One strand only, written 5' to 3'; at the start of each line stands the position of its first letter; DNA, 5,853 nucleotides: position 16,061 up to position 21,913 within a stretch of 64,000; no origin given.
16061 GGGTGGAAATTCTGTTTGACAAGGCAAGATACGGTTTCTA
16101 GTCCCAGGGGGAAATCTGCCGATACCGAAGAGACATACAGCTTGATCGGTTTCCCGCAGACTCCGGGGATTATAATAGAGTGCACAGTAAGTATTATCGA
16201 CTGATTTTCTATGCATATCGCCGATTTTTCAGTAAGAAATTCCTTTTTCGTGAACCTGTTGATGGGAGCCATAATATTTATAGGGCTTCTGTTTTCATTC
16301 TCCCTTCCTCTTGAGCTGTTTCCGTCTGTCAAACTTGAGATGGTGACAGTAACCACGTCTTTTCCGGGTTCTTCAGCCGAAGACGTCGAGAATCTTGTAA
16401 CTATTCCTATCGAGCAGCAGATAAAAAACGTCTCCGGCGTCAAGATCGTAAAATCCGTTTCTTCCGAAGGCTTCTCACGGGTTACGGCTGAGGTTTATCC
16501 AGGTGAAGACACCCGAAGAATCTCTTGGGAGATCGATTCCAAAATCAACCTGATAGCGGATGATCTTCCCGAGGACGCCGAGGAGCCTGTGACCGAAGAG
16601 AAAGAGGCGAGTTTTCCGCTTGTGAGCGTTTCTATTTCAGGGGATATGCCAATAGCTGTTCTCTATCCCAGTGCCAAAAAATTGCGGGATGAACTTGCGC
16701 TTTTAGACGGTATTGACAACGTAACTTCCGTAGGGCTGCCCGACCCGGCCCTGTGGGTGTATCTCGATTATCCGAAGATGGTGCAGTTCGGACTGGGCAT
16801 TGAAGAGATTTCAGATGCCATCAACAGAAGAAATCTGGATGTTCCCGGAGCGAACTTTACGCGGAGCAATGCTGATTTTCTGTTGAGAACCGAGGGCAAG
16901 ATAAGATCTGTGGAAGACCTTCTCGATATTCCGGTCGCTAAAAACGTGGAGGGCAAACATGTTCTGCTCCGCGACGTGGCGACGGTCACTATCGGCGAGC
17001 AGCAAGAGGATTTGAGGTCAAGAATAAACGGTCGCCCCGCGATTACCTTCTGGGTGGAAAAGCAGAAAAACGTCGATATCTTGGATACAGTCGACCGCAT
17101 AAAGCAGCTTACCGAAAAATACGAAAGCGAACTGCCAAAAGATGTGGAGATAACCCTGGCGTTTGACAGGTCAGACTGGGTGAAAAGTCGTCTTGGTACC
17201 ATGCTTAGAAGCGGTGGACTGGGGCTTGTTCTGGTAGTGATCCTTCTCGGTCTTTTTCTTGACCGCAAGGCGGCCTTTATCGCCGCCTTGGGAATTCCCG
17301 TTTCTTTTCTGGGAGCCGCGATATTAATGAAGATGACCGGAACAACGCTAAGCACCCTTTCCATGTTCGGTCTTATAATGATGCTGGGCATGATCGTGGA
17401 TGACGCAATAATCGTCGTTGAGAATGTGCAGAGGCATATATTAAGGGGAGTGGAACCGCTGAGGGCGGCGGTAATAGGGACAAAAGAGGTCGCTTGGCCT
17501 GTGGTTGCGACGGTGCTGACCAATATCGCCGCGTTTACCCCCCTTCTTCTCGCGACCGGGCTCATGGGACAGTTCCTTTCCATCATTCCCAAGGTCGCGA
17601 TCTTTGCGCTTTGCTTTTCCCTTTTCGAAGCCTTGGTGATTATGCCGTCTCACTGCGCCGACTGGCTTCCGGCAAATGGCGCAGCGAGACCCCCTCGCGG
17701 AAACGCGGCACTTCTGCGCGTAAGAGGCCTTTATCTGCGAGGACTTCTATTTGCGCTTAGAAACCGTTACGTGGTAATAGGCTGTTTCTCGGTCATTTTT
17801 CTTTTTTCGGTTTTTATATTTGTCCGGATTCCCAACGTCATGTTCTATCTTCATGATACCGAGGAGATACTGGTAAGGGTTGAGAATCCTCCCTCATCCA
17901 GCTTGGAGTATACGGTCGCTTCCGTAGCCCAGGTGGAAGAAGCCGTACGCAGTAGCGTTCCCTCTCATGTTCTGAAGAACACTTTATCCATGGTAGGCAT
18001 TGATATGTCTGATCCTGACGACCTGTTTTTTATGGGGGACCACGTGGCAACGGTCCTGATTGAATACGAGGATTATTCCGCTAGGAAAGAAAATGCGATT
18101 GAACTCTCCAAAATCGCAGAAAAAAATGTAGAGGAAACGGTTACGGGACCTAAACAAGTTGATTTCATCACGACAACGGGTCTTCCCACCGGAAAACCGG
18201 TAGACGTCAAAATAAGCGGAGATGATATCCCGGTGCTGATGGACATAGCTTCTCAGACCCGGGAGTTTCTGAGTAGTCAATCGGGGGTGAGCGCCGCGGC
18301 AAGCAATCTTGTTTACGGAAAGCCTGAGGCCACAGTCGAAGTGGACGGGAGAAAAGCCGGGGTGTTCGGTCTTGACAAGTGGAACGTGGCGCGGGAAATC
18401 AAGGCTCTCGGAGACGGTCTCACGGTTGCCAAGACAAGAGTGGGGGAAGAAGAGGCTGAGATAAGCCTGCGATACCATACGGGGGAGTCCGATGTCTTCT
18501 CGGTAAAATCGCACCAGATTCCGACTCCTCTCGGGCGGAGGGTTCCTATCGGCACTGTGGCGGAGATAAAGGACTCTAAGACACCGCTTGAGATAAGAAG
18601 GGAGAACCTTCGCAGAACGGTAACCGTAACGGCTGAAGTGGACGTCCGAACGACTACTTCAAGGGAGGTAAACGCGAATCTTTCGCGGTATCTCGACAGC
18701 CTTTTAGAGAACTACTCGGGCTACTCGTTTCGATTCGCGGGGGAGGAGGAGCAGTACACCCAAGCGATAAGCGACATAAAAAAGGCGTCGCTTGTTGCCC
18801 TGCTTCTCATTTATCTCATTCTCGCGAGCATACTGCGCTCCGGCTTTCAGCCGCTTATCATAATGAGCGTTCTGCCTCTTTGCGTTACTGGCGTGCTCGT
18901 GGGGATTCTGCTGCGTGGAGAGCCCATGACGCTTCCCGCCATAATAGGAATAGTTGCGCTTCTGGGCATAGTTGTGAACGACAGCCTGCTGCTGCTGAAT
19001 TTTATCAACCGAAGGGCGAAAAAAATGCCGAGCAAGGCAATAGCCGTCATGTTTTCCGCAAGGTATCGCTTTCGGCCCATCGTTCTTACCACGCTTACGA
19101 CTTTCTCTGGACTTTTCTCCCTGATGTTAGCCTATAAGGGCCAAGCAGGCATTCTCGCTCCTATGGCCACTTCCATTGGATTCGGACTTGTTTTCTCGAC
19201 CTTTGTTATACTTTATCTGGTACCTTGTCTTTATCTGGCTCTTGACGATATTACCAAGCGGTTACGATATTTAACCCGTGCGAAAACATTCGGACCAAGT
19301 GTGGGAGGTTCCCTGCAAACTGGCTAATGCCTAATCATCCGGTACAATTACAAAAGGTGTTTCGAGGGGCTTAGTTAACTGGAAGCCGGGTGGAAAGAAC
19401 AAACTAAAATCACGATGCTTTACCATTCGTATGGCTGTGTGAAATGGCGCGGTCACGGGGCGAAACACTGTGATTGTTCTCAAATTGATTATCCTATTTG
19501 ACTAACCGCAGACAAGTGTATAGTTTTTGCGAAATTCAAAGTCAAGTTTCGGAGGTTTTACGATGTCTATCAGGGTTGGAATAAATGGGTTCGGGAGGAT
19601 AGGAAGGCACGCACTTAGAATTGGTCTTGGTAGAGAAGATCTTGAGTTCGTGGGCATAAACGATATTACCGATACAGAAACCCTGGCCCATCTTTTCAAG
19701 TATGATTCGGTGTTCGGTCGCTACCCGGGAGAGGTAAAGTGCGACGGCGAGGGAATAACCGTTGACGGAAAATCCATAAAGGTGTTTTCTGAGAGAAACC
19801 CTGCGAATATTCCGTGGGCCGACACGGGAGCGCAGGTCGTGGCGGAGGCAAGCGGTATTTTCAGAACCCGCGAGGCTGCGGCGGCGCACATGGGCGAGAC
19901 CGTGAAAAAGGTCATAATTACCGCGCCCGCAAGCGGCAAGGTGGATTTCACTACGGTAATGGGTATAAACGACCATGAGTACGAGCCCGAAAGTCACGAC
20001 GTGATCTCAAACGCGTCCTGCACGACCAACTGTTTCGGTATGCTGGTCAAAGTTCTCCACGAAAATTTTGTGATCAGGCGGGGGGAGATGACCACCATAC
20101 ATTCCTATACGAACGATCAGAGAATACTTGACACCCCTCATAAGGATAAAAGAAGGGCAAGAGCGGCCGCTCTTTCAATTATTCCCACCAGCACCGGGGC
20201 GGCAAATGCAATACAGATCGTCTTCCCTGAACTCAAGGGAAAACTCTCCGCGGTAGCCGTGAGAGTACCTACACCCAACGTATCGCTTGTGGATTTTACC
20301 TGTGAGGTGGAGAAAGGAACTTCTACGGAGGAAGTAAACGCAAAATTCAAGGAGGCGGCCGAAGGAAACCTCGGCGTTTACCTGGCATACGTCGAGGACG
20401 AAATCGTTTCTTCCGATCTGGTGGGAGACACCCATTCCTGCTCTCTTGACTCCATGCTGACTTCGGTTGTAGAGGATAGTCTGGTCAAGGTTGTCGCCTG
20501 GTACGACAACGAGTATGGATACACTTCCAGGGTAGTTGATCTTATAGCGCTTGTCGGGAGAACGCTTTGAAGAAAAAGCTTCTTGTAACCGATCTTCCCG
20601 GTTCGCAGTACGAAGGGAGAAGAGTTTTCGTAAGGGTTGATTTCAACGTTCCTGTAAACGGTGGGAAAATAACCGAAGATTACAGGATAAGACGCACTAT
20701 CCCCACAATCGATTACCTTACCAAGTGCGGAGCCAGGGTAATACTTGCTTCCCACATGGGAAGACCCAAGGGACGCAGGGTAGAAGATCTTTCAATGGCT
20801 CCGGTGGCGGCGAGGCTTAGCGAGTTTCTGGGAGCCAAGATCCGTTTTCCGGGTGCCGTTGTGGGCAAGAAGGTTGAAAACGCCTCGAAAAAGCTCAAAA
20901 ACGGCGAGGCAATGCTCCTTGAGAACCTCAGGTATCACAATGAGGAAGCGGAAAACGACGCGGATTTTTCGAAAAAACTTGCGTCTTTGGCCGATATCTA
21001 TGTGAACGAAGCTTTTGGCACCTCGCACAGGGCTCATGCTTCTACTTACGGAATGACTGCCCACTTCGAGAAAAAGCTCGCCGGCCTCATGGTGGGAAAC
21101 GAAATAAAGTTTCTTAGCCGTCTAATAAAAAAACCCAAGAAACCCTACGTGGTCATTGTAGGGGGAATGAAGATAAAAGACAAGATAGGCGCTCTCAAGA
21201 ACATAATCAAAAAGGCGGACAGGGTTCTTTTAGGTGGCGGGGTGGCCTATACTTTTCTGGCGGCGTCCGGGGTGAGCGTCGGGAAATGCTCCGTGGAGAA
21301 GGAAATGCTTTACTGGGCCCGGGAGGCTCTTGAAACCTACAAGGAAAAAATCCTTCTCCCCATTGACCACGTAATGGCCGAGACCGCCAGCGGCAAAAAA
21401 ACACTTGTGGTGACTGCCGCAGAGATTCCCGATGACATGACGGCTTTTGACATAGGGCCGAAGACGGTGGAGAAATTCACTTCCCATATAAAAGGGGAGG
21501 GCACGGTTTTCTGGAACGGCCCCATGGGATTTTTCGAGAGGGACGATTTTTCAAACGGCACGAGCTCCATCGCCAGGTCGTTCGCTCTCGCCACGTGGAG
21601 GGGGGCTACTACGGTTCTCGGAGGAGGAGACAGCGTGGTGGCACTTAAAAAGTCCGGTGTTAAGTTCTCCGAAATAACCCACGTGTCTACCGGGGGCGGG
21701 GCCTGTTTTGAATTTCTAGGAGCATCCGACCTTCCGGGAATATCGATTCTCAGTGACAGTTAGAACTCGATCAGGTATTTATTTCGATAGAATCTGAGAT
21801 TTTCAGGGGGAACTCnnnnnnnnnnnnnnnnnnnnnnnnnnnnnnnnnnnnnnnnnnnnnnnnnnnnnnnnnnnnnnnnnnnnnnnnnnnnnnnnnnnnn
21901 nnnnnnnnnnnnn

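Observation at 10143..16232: Efflux operon split by a 5.7 kb block, with a near-identical junction repeat and reciprocal gene remnants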

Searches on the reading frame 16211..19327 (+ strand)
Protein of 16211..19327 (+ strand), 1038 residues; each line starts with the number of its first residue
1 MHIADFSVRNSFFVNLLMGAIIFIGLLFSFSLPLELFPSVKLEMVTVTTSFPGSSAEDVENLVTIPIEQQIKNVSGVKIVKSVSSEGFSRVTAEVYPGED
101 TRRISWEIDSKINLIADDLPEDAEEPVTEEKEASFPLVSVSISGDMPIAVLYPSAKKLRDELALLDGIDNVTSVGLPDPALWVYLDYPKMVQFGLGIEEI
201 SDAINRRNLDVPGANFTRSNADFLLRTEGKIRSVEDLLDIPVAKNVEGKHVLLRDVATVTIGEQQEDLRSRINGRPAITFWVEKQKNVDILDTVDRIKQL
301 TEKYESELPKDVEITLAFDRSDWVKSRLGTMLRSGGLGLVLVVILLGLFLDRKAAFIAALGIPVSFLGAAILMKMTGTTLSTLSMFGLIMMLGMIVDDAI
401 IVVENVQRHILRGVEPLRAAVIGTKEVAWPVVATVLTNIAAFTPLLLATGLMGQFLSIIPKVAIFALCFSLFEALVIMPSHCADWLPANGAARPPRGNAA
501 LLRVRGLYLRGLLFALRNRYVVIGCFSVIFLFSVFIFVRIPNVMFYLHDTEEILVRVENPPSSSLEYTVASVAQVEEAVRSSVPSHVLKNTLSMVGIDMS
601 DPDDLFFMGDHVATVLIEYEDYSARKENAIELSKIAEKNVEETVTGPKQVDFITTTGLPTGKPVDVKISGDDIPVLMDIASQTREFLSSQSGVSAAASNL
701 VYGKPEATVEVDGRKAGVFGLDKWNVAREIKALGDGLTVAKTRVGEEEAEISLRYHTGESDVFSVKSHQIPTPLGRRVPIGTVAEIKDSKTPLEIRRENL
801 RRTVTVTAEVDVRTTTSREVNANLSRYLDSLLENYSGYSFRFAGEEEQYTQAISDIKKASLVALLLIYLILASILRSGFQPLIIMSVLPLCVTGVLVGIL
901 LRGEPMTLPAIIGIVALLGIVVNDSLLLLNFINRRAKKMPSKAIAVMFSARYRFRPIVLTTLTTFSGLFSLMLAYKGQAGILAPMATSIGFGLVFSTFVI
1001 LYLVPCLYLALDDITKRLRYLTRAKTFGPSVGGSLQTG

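Call 6: search_protein_families(library=pfam, proteins=[window:16211-19327:+])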
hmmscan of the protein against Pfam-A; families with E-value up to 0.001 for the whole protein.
window:16211-19327:+ (1038 aa): 1 family
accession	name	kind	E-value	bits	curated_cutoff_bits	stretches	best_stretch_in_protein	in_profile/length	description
PF00873.25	ACR_tran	-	1.5e-185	619.3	28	1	3-1011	1-1020/1021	AcrB/AcrD/AcrF family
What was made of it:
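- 16211..19327 (+): Intact RND permease gene (copy 2, R2), 1038 aa. Pfam ACR_tran scores 619 bits and covers model positions 1-1020 of 1021 (call 6).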

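Call 10: find_encoding_contigs(protein=window:16211-19327:+, flank=10000, max_places=6)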
Protein window:16211-19327:+ (1038 aa): no gene with exactly this product is on record in the collection.
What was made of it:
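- Tried and rejected: Exact-sequence look-up of the RND protein found nothing on record (call 10).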

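Call 11: find_related_loci(query=window:16211-19327:+, collection=genome_contigs, flank=10000)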
Query window:16211-19327:+ (1038 aa) in genome_contigs; peptide patterns used: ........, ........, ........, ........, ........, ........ (x = any residue, [..] = any of these).
105 stretches matched a pattern; 38 encode a relative of the query (tblastn E <= 1e-3); 31 distinct loci.
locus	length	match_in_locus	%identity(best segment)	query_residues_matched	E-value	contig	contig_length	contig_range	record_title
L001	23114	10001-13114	98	1-1038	0e+0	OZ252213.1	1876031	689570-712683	MAG: Thermodesulfobacteriota bacterium isolate fe9b5591-7b88-4e57-ab13-ddad5861585a genome assembly, chromosome: 1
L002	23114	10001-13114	97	1-1038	0e+0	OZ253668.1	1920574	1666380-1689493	MAG: Thermodesulfobacteriota bacterium isolate f530718b-0ed1-4fd9-8463-ff378a1067cc genome assembly, chromosome: 1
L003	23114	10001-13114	97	1-1038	0e+0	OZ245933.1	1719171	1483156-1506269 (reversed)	MAG: Thermodesulfobacteriota bacterium isolate 263b4f05-1b2c-42db-935d-865eb6a8296e genome assembly, chromosome: 1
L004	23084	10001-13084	87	1-1028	0e+0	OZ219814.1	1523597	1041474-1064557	MAG: Thermodesulfobacteriota bacterium isolate 4e20cc59-495a-4000-abf0-89ce236daca8 genome assembly, chromosome: 4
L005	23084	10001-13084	87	1-1028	0e+0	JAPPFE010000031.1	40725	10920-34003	MAG: Candidatus Dadabacteria bacterium isolate RHO1_bin_23 NODE_1936_length_40725_cov_41.878117, whole genome shotgun se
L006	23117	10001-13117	86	1-1038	0e+0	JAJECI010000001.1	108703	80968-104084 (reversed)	MAG: Candidatus Dadabacteria bacterium isolate jk18xAbins.11 k141_1595055, whole genome shotgun sequence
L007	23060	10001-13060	87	1-1020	0e+0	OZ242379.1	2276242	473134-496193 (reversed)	MAG: Thermodesulfobacteriota bacterium isolate 9d136334-0537-4e9a-b9f8-abb272cb9b29 genome assembly, chromosome: 1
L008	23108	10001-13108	86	1-1036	0e+0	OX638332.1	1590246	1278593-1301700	MAG: Candidatus Dadabacteria bacterium isolate 28c7ac20-cd97-4a81-9be0-f5b43b5a8d2b genome assembly, chromosome: 1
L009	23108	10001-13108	86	1-1036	0e+0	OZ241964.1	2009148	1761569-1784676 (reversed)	MAG: Thermodesulfobacteriota bacterium isolate f5ee5f3d-b5e6-4f91-bea9-ad3977f1f42d genome assembly, chromosome: 1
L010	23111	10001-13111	86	1-1037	0e+0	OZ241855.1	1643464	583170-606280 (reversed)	MAG: Thermodesulfobacteriota bacterium isolate bf97cff6-840b-426a-aed0-598d6d542999 genome assembly, chromosome: 1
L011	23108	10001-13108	87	1-1036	0e+0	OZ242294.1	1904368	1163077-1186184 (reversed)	MAG: Thermodesulfobacteriota bacterium isolate dbd6f23f-7201-4405-b442-69d0362d048f genome assembly, chromosome: 1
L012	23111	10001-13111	85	1-1038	0e+0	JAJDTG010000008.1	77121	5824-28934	MAG: Candidatus Dadabacteria bacterium isolate jk18x11bins.6 k141_858176, whole genome shotgun sequence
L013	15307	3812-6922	80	1-1038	0e+0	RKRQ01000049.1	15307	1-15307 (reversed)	MAG: Candidatus Dadabacteria bacterium isolate PNGco_C_bin25 scaffold_538, whole genome shotgun sequence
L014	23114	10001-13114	79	1-1038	0e+0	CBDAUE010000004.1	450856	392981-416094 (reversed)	MAG: Thermodesulfobacteriota bacterium isolate 3b7ad66a-591f-4caa-977a-c8e0f9f69ad4 genome assembly, contig: contig_4, w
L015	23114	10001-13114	75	1-1038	0e+0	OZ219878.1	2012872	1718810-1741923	MAG: Thermodesulfobacteriota bacterium isolate 5b8d878f-b741-4c1d-a9b4-bc29eff46044 genome assembly, chromosome: 1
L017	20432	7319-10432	87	1-1038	0e+0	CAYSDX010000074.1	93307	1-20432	MAG TPA_asm: uncultured Spirochaetia bacterium isolate SRP338948_co1_69 genome assembly, contig: k141_62486, whole genom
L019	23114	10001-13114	86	1-1038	0e+0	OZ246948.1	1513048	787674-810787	MAG: Thermodesulfobacteriota bacterium isolate d696c60b-6efb-4378-b5c3-90a1f47793ec genome assembly, chromosome: 1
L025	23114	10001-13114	80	1-1038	0e+0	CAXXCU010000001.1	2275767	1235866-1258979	MAG: Thermodesulfobacteriota bacterium isolate 4efedf9e-3e77-46ca-ab62-2aefeacd466c genome assembly, contig: contig_1, w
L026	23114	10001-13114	94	1-1038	0e+0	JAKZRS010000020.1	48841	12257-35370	MAG: Thermodesulfobacteriota bacterium isolate Langseth_MAG_00013 Langseth_MAG_00013_000000000020, whole genome shotgun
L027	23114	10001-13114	76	1-1038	0e+0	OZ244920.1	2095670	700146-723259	MAG: Thermodesulfobacteriota bacterium isolate b9bca27b-65d2-4e2f-9395-4ed0975bd336 genome assembly, chromosome: 1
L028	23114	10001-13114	76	1-1038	0e+0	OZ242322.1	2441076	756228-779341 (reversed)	MAG: Thermodesulfobacteriota bacterium isolate 3e42ac3d-59cd-46c6-8b9e-c6275ce6f8c4 genome assembly, chromosome: 1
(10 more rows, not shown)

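Call 38: search_protein_families(library=ncbifam, proteins=[window:16211-19327:+], max_evalue=1e-10)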
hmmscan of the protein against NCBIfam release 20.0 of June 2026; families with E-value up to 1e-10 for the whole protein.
window:16211-19327:+ (1038 aa): 11 families
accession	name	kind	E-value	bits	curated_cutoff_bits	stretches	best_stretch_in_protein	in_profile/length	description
NF033617.1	RND_permease_2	subfamily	7.5e-160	534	1250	1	6-1012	3-1008/1009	multidrug efflux RND transporter permease subunit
NF000282.2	RND_permease_1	subfamily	1.6e-126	423.6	1250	1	11-1011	8-1027/1029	multidrug efflux RND transporter permease subunit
TIGR00915.1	2A0602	subfamily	1.5e-105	354.2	940.35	1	4-1016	2-1033/1050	efflux RND transporter permease subunit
TIGR00914.1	2A0601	subfamily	1.3e-96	324.5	701.45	2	158-1010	171-1034/1051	CusA/CzcA family heavy metal efflux RND transporter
NF007905.0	PRK10614.1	equivalog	6e-96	322.2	1774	2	15-565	15-572/1025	multidrug efflux RND transporter permease subunit MdtC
NF007133.0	PRK09579.1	equivalog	1.3e-94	317.7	1763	1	1-1014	1-1005/1017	multidrug efflux RND transporter permease subunit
NF007798.0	PRK10503.1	equivalog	2.2e-90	303.6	1584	1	14-1020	23-1031/1040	MdtB/MuxB family multidrug efflux RND transporter permease subunit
NF007131.0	PRK09577.1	equivalog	4.7e-73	246.4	1768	1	6-1015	4-1026/1045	multidrug efflux RND transporter permease subunit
NF007842.1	PRK10555.1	equivalog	2.7e-71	240.7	1854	1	4-1010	2-1025/1036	multidrug efflux RND transporter permease AcrD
NF000037.1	RND_perm_OqxB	exception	1.9e-69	234.5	2200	2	3-493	3-506/1050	multidrug efflux RND transporter permease subunit OqxB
NF011706.2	PRK15127.1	equivalog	1.2e-54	185.6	2150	2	6-486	4-497/1049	multidrug efflux RND transporter permease subunit AcrB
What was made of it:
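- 16211..19327 (+): The NCBIfam RND_permease_2 score of 534 bits is below the subfamily cut-off (call 38).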

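Call 51: search_protein_families(library=pfam, proteins=[L005:8412-9647:-, L014:7549-9045:+, L014:9291-9740:-], max_evalue=0.001)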
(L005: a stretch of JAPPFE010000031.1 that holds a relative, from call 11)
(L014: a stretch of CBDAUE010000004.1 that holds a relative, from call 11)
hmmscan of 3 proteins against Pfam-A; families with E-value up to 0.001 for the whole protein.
L005:8412-9647:- (411 aa): 3 families
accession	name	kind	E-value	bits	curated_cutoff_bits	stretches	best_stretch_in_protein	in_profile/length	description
PF01385.25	OrfB_IS605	-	4.4e-19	69.3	30.5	1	179-289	2-118/120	Probable transposase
PF07282.18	Cas12f1-like_TNB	-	1.8e-18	66.8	26.3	1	318-379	2-60/60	Cas12f1-like, TNB domain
PF12323.14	HTH_OrfB_IS605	-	0.00048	20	21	0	17-46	13-42/47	Helix-turn-helix domain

L014:7549-9045:+ (498 aa): 0 families

L014:9291-9740:- (149 aa): 1 family
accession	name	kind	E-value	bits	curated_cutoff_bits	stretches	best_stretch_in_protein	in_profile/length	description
PF01609.27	DDE_Tnp_1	-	0.00021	21.6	23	1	14-74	140-200/200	Transposase DDE domain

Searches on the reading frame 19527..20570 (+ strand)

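Call 9: search_protein_families(library=pfam, proteins=[window:19527-20570:+], max_evalue=0.00001)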
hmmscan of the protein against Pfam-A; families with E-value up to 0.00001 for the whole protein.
window:19527-20570:+ (347 aa): 2 families
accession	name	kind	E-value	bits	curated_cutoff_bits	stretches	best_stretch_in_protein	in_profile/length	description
PF02800.25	Gp_dh_C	-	1.5e-60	203.7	24.4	1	173-326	4-158/158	Glyceraldehyde 3-phosphate dehydrogenase, C-terminal domain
PF00044.30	Gp_dh_N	-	3.6e-37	127.1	31.7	1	15-114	1-100/101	Glyceraldehyde 3-phosphate dehydrogenase, NAD binding domain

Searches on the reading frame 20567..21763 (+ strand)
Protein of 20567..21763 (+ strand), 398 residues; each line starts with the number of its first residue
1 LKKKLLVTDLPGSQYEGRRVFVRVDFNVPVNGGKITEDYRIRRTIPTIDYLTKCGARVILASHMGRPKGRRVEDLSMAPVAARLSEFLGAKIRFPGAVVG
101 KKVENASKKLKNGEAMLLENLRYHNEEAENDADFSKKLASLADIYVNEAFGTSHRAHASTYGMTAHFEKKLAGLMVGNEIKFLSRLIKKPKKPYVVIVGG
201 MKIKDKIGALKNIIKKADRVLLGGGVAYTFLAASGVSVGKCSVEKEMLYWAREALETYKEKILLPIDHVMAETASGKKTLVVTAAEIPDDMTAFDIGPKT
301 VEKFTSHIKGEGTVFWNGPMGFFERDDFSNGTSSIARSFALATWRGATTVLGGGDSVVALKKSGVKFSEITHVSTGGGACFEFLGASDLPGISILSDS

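Call 9: search_protein_families(library=pfam, proteins=[window:20567-21763:+], max_evalue=0.00001)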
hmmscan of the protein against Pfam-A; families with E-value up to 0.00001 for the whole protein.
window:20567-21763:+ (398 aa): 1 family
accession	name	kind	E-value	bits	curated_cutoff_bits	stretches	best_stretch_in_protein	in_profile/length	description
PF00162.24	PGK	-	1.5e-137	459.1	27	1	14-384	5-376/379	Phosphoglycerate kinase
